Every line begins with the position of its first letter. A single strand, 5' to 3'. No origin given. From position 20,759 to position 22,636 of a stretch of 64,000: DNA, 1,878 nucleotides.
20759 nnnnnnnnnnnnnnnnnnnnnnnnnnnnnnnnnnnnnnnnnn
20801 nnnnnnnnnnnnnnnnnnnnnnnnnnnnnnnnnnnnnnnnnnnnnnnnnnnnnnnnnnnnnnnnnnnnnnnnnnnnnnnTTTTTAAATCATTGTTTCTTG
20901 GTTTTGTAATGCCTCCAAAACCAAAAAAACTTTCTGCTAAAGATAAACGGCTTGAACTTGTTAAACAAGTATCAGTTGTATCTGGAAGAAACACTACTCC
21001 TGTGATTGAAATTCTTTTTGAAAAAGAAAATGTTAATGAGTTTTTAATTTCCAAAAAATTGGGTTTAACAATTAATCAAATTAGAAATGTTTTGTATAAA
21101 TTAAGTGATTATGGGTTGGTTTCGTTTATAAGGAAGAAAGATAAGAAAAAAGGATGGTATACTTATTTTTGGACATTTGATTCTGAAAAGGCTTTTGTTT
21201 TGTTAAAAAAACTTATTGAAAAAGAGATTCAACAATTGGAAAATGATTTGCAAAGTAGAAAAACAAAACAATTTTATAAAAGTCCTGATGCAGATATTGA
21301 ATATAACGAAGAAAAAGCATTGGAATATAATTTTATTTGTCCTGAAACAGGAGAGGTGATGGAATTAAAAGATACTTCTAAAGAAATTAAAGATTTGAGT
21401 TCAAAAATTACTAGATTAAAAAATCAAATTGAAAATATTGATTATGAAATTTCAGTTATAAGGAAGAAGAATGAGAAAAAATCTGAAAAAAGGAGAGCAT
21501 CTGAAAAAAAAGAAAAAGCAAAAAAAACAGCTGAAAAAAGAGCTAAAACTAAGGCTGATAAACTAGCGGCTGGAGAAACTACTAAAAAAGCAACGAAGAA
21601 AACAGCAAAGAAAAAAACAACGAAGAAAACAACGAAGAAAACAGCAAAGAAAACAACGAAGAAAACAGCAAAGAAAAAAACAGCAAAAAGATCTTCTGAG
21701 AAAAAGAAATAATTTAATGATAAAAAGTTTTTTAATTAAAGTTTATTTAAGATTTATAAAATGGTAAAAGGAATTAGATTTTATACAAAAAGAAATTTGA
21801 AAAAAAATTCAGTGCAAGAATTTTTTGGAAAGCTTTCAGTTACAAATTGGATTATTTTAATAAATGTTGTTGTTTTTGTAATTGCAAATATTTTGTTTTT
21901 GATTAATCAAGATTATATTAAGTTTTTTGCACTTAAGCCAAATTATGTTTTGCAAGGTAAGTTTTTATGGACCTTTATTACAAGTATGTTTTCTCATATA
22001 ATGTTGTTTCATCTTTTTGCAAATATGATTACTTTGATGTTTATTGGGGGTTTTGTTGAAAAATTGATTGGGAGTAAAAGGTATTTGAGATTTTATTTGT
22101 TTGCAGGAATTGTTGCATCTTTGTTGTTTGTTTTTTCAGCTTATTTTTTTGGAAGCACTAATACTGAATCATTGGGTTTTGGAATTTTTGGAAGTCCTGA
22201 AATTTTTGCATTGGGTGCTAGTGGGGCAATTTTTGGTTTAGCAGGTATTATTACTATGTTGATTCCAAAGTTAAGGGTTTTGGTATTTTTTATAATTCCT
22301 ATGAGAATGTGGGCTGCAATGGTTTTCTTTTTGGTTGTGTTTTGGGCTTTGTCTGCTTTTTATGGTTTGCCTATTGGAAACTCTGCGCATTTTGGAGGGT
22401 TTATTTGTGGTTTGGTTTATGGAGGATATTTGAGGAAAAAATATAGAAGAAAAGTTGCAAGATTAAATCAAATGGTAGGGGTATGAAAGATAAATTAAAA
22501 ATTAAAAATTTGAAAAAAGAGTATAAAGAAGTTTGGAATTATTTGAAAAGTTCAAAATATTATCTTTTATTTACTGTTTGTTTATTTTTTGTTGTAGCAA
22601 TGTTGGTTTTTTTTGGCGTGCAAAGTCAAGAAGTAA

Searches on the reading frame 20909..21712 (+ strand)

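Call 82: search_protein_families(library=pfam, proteins=[window:20909-21712:+], max_evalue=0.0001)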
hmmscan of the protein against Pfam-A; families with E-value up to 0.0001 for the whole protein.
window:20909-21712:+ (267 aa): 1 family
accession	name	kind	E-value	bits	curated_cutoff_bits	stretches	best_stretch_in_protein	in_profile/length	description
PF02002.24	TFIIE_alpha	-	5.7e-19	68.4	22.9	1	23-116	9-102/105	TFIIE alpha subunit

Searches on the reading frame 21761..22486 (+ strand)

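Call 82: search_protein_families(library=pfam, proteins=[window:21761-22486:+], max_evalue=0.0001)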
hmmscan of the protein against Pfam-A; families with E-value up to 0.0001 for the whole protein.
window:21761-22486:+ (241 aa): 2 families
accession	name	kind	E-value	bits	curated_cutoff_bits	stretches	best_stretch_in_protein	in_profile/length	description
PF01694.28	Rhomboid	-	9.2e-27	94.4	22.6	1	69-226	4-142/143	Rhomboid domain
PF08551.15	DUF1751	-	2.2e-09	38.2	22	1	60-130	1-69/99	Eukaryotic integral membrane protein (DUF1751)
